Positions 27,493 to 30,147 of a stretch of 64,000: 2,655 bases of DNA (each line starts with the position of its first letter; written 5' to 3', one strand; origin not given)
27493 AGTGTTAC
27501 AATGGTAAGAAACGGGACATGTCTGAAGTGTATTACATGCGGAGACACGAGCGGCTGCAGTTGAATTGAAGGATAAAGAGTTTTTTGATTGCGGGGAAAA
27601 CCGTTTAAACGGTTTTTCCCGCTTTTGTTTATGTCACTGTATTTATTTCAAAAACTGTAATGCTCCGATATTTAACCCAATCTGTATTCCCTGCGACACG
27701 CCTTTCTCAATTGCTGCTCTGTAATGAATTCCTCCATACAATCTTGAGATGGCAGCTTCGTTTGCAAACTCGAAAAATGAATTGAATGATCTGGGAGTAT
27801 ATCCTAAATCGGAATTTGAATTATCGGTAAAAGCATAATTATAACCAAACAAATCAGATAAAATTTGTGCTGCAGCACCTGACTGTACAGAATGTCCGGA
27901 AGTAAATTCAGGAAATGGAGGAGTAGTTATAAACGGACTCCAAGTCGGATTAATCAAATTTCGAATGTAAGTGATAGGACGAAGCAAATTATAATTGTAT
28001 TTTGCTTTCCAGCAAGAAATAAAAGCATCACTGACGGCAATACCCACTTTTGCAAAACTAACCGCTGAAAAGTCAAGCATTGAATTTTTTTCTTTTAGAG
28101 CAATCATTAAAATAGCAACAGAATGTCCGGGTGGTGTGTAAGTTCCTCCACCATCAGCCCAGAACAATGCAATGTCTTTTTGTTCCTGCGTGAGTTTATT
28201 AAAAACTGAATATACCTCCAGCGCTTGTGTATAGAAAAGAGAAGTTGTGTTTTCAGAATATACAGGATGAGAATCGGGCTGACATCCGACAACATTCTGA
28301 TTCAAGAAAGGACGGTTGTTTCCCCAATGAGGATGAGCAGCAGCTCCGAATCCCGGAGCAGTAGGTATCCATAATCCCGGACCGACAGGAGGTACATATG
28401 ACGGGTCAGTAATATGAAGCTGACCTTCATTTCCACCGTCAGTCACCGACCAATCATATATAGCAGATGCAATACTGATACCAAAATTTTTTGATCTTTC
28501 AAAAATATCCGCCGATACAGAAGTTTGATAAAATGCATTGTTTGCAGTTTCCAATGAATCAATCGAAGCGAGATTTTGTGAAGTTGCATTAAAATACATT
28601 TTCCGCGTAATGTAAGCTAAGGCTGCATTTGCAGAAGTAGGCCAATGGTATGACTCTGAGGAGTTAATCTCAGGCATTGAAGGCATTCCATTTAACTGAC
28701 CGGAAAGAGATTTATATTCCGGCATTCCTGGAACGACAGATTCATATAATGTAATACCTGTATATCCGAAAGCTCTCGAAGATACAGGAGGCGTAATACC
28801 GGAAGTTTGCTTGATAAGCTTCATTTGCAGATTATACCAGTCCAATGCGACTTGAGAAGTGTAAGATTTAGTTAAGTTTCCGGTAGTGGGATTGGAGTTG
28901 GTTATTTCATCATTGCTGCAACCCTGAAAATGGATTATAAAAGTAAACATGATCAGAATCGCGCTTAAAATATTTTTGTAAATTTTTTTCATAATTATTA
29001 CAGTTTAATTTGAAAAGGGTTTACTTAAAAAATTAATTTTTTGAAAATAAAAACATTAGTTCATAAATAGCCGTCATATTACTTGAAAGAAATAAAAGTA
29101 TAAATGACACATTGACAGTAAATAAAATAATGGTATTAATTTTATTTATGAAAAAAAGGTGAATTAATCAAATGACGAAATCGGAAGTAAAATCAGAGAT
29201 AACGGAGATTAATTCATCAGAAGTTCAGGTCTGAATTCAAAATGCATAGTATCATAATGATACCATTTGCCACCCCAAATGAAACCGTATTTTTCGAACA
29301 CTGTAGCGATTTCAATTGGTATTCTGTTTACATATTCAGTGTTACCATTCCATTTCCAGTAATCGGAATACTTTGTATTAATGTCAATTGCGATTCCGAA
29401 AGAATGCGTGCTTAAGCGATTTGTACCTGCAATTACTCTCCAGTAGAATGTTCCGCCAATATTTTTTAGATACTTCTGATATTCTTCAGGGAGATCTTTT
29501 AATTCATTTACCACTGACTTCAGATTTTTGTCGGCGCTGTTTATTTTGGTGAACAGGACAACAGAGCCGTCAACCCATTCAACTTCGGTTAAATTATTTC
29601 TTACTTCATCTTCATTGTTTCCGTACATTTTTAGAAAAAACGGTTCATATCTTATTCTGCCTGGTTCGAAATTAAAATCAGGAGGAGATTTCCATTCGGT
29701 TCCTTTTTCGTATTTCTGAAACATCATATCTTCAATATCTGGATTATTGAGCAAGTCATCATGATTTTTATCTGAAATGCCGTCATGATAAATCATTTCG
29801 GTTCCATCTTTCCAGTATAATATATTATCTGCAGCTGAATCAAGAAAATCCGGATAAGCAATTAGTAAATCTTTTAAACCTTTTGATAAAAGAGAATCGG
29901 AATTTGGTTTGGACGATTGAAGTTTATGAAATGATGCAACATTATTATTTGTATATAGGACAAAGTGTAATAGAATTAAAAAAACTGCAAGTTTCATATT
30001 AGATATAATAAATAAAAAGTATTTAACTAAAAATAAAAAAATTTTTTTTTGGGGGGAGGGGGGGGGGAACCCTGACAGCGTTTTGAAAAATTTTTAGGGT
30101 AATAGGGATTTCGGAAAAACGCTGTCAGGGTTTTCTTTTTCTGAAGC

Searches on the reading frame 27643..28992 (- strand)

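Call 50: search_protein_families(library=pfam, proteins=[window:27643-28992:-], max_evalue=0.01)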
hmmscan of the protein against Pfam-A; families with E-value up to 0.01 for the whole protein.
window:27643-28992:- (449 aa): 2 families
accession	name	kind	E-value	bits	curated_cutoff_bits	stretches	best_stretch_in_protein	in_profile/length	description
PF01569.27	PAP2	-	2e-08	34.5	27.2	1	319-439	10-118/130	PAP2 superfamily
PF22778.2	VCPO_2nd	-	0.00037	21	27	0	351-439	61-160/177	VCPO second helical-bundle domain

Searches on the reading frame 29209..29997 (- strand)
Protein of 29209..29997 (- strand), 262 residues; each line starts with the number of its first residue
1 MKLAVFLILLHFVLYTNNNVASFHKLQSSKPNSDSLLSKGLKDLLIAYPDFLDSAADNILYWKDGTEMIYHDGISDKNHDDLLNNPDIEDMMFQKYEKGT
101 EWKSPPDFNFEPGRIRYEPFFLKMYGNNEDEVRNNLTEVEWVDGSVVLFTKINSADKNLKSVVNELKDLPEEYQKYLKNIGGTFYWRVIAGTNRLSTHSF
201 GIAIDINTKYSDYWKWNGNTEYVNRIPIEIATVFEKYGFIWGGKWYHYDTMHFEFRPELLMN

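Call 8: find_encoding_contigs(protein=window:29209-29997:-, flank=10000, max_places=10)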
Protein window:29209-29997:- (262 aa): 10 contigs read that carry it; 4 places shown.
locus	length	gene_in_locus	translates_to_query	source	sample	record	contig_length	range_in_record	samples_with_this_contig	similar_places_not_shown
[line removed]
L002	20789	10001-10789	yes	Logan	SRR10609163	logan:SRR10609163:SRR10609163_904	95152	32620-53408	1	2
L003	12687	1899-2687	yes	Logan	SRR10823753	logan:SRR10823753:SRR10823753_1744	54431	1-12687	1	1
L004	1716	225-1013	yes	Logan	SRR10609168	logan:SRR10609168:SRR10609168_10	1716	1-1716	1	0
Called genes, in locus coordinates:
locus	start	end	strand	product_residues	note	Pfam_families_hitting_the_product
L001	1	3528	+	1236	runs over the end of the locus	PF07992:Pyr_redox_2 (weak)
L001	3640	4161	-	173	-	PF20472:PDDEXK_11 (weak)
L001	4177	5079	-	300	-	PF01555:N6_N4_Mtase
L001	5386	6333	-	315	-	PF01209:Ubie_methyltran, PF02353:CMAS, PF05401:NodS, PF13489:Methyltransf_23, PF08241:Methyltransf_11, PF08242:Methyltransf_12, PF13649:Methyltransf_25, PF13847:Methyltransf_31, +1 more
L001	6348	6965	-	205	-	PF01694:Rhomboid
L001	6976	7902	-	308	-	PF01180:DHO_dh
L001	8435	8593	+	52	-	-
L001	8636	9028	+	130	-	PF03100:CcmE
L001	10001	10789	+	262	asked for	PF13539:Peptidase_M15_4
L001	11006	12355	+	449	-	PF01569:PAP2, PF22778:VCPO_2nd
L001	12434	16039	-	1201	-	PF08471:Ribonuc_red_2_N, PF02867:Ribonuc_red_lgC, PF12637:TSCPD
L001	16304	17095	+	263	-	PF02567:PhzC-PhzF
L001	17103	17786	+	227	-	PF20092:DUF6483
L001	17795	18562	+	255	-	PF00254:FKBP_C, PF00515:TPR_1 (faint), PF13424:TPR_12 (weak), PF07719:TPR_2 (weak)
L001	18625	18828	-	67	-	PF00313:CSD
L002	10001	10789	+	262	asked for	PF13539:Peptidase_M15_4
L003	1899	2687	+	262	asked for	PF13539:Peptidase_M15_4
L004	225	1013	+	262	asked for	PF13539:Peptidase_M15_4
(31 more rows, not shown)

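Call 23: find_homologous_proteins(query=window:29209-29997:-, max_evalue=1e-20)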
Query window:29209-29997:- (262 aa): 6677 proteins with E <= 1e-20 among 7321 candidates; the best 120 are listed.
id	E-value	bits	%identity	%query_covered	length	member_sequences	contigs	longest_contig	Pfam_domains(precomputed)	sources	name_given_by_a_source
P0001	5.2e-177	605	100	100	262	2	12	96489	PF13539.12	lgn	-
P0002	2.3e-122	426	68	100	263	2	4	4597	PF13539.12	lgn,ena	-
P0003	2.7e-116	406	68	99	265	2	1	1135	PF13539.12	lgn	-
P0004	7.9e-111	388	73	86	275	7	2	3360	PF13539.12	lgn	-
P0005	9.6e-111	388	72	85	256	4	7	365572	PF13539.12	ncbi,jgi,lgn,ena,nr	ncbi:MAG TPA: M15 family metallopeptidase [Ignavibacteria bacterium]|nr:M15 family metallopeptidase 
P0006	2.7e-110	386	70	89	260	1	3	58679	PF13539.12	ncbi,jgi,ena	jgi:peptidoglycan L-alanyl-D-glutamate endopeptidase CwlK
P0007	9.0e-110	385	69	89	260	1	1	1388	PF13539.12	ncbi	-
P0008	1.7e-109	384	65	97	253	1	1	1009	PF13539.12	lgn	-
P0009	4.3e-109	382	66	98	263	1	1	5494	PF13539.12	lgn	-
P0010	4.3e-109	382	69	89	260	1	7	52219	PF13539.12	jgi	jgi:peptidoglycan L-alanyl-D-glutamate endopeptidase CwlK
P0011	4.3e-109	382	69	89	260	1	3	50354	PF13539.12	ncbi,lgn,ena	-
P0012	5.3e-109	382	69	89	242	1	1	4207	PF13539.12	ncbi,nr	ncbi:MAG: M15 family metallopeptidase [Ignavibacteria bacterium]|nr:M15 family metallopeptidase [Ign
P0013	5.7e-109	382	65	97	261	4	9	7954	PF13539.12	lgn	-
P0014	8.8e-109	381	70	89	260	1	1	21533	PF13539.12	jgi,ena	-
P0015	1.1e-108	381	70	89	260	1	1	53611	PF13539.12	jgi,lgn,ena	-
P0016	2.4e-108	380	69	89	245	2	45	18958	PF13539.12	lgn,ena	-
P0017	5.1e-108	379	63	99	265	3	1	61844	PF13539.12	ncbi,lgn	ncbi:MAG: M15 family metallopeptidase [Ignavibacteria bacterium]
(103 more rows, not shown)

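Call 24: find_encoding_contigs(protein=P0005, flank=6000, max_places=3)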
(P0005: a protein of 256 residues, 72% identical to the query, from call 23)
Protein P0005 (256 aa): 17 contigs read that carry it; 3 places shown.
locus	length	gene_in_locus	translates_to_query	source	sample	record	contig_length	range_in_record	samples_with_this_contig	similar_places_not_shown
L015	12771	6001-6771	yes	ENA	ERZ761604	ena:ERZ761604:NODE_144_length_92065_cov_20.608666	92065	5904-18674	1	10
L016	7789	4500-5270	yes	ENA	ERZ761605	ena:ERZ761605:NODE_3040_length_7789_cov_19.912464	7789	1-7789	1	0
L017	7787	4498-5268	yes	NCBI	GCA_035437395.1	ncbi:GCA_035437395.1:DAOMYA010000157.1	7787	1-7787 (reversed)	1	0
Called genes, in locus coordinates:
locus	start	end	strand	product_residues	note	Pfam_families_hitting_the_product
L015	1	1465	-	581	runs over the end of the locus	PF17900:Peptidase_M1_N, PF01433:Peptidase_M1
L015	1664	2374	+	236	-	-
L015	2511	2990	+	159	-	-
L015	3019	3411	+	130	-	PF03100:CcmE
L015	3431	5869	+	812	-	-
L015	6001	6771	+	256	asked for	PF13539:Peptidase_M15_4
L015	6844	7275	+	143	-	PF06841:Phage_T4_gp19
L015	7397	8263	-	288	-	PF14522:Cytochrome_C7 (faint), PF09698:GSu_C4xC__C2xCH (weak)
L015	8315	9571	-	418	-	PF02085:Cytochrom_CIII (faint), PF14537:Cytochrom_c3_2 (faint), PF22113:Mtrc-MtrF_II-IV_dom (faint), PF14522:Cytochrome_C7 (weak)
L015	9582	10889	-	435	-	-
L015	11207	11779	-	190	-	PF13435:Cytochrome_C554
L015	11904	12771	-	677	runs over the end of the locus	PF03264:Cytochrom_NNT, PF02085:Cytochrom_CIII (faint), PF14522:Cytochrome_C7 (faint), PF14537:Cytochrom_c3_2 (faint), PF22113:Mtrc-MtrF_II-IV_dom (faint)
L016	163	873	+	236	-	-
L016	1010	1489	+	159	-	-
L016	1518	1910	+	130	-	PF03100:CcmE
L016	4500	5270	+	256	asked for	PF13539:Peptidase_M15_4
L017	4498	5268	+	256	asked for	PF13539:Peptidase_M15_4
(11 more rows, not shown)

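Call 25: find_encoding_contigs(protein=P0006, flank=6000, max_places=3)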
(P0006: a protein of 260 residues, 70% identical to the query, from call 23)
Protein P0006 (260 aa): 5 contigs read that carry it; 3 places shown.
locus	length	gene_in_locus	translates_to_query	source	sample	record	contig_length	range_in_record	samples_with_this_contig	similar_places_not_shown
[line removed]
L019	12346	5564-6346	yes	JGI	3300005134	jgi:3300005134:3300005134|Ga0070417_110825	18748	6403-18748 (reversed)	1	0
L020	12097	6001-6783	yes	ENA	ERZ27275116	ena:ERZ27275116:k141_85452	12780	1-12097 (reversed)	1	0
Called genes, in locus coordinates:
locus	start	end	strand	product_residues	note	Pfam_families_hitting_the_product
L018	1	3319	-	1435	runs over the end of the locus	PF00082:Peptidase_S8, PF01839:FG-GAP (faint), PF13517:FG-GAP_3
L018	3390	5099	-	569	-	PF17900:Peptidase_M1_N, PF01433:Peptidase_M1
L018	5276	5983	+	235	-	-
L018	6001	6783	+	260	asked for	PF13539:Peptidase_M15_4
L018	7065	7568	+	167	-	-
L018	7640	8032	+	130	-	PF03100:CcmE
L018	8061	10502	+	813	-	PF01578:Cytochrom_C_asm, PF16327:CcmF_C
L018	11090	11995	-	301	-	PF14522:Cytochrome_C7 (faint), PF09698:GSu_C4xC__C2xCH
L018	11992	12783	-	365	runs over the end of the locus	PF02085:Cytochrom_CIII (faint), PF14522:Cytochrome_C7 (weak), PF14537:Cytochrom_c3_2 (faint), PF22113:Mtrc-MtrF_II-IV_dom (faint), PF14522:Cytochrome_C7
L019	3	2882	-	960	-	?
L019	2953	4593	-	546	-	PF17900:Peptidase_M1_N, PF01433:Peptidase_M1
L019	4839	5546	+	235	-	-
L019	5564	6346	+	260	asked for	PF13539:Peptidase_M15_4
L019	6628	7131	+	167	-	-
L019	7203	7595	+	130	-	PF03100:CcmE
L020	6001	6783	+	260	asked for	PF13539:Peptidase_M15_4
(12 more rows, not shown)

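Call 26: find_encoding_contigs(protein=P0002, flank=6000, max_places=3)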
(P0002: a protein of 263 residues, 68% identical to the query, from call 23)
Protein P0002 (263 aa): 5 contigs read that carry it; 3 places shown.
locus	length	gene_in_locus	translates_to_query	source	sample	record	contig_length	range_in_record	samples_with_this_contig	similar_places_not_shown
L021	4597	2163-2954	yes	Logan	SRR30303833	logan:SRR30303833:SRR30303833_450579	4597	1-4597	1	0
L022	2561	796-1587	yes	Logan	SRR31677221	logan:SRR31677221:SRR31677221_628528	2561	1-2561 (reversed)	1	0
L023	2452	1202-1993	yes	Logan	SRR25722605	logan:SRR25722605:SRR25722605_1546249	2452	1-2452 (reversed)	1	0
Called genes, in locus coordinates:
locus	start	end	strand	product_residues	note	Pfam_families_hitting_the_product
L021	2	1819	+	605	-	?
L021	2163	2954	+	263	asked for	PF13539:Peptidase_M15_4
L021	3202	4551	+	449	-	PF01569:PAP2 (weak), PF22778:VCPO_2nd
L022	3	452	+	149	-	?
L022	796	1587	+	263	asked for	PF13539:Peptidase_M15_4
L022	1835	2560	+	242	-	?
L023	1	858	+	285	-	?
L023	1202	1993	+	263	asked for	PF13539:Peptidase_M15_4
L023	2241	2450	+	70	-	?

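Call 37: find_encoding_contigs(protein=P0004, flank=3000, max_places=3)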
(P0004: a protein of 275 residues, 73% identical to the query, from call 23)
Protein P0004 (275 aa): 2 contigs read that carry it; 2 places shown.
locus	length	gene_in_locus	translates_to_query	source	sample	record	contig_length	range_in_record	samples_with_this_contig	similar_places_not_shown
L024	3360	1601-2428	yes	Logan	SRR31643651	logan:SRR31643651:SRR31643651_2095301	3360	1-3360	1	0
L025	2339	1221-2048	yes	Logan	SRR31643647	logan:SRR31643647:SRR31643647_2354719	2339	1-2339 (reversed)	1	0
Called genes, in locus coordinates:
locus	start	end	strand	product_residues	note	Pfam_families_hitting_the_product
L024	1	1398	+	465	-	?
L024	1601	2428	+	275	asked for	PF13539:Peptidase_M15_4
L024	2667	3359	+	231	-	?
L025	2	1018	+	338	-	?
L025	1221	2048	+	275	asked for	PF13539:Peptidase_M15_4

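Call 38: find_encoding_contigs(protein=P0013, flank=3000, max_places=3)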
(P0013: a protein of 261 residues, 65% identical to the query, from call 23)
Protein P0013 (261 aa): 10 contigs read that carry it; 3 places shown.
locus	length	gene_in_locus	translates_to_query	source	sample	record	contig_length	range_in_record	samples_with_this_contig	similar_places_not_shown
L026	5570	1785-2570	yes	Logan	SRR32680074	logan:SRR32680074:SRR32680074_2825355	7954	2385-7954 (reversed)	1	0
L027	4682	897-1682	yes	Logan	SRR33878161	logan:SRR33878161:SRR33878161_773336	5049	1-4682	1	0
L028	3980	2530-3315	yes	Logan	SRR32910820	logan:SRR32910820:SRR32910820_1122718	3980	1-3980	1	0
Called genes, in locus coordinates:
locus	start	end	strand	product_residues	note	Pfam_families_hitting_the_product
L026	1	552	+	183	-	?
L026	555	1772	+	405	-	PF09587:PGA_cap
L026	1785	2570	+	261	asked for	PF13539:Peptidase_M15_4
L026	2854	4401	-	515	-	PF02541:Ppx-GppA, PF24391:HD-CE (weak), PF21447:Ppx-GppA_III, PF01966:HD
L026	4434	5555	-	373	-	PF01075:Glyco_transf_9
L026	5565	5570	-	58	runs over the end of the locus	-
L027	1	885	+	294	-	?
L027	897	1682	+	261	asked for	PF13539:Peptidase_M15_4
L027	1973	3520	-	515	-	PF02541:Ppx-GppA, PF24391:HD-CE (weak), PF21447:Ppx-GppA_III, PF01966:HD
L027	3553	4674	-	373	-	PF01075:Glyco_transf_9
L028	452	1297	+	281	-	PF00378:ECH_1, PF16113:ECH_2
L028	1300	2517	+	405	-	PF09587:PGA_cap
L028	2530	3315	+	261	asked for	PF13539:Peptidase_M15_4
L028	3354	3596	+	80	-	-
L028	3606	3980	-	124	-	?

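Call 39: find_encoding_contigs(protein=P0009, flank=3000, max_places=3)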
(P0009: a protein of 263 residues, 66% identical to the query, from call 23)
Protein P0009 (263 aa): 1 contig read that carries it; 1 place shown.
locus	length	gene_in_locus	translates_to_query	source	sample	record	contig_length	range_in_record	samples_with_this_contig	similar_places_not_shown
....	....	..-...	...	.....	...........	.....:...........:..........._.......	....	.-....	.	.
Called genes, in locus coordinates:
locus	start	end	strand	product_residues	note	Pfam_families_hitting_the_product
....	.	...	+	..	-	?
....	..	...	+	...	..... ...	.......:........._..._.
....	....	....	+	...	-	-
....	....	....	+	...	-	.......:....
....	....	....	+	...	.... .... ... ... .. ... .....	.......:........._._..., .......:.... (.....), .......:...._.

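Call 50: search_protein_families(library=pfam, proteins=[window:29209-29997:-], max_evalue=0.01)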
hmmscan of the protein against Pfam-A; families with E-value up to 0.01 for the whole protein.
window:29209-29997:- (262 aa): 1 family
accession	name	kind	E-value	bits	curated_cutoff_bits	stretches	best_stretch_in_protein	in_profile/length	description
PF13539.11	Peptidase_M15_4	-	1.5e-21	77.2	25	1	190-254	1-69/70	D-alanyl-D-alanine carboxypeptidase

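Call 66: find_encoding_contigs(protein=P0003, flank=2500, max_places=2)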
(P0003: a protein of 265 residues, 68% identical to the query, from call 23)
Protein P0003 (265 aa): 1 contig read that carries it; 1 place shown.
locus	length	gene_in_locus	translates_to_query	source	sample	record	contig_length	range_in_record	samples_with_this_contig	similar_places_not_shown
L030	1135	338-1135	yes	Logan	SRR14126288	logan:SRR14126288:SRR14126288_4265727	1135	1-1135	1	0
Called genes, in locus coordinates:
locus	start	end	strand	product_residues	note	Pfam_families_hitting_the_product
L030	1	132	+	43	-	?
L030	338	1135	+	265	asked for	PF13539:Peptidase_M15_4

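Call 67: find_encoding_contigs(protein=P0016, flank=2500, max_places=2)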
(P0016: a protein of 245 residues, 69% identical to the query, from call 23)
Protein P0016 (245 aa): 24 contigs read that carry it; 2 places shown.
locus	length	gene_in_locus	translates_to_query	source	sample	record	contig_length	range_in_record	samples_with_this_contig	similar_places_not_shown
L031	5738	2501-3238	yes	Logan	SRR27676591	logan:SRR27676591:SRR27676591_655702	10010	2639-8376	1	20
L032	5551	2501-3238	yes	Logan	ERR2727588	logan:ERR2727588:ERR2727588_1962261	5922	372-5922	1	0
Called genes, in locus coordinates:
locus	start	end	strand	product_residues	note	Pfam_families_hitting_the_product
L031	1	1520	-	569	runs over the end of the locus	PF17900:Peptidase_M1_N, PF01433:Peptidase_M1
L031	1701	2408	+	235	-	-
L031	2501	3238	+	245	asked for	PF13539:Peptidase_M15_4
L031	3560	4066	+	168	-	-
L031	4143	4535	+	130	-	PF03100:CcmE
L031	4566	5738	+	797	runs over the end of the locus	PF05140:ResB (faint), PF01578:Cytochrom_C_asm, PF16327:CcmF_C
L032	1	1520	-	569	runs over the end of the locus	PF17900:Peptidase_M1_N, PF01433:Peptidase_M1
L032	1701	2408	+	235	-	-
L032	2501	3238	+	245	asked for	PF13539:Peptidase_M15_4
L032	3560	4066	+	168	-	-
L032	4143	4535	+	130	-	PF03100:CcmE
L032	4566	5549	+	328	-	?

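Call 68: find_encoding_contigs(protein=P0017, flank=2500, max_places=2)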
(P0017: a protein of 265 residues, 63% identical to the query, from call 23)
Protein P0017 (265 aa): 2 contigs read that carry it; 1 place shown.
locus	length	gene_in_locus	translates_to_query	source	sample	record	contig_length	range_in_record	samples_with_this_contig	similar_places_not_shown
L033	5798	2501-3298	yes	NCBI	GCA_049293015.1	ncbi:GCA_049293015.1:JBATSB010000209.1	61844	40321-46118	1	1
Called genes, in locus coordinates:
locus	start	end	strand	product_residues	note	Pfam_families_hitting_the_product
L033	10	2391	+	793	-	PF01578:Cytochrom_C_asm, PF16327:CcmF_C, PF05140:ResB (faint)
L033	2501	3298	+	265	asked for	PF13539:Peptidase_M15_4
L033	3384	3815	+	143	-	PF06841:Phage_T4_gp19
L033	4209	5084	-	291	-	PF14522:Cytochrome_C7 (faint), PF09698:GSu_C4xC__C2xCH (weak)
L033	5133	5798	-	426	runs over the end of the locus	PF22113:Mtrc-MtrF_II-IV_dom (faint), PF02085:Cytochrom_CIII (faint), PF14537:Cytochrom_c3_2 (faint), PF14522:Cytochrome_C7 (weak)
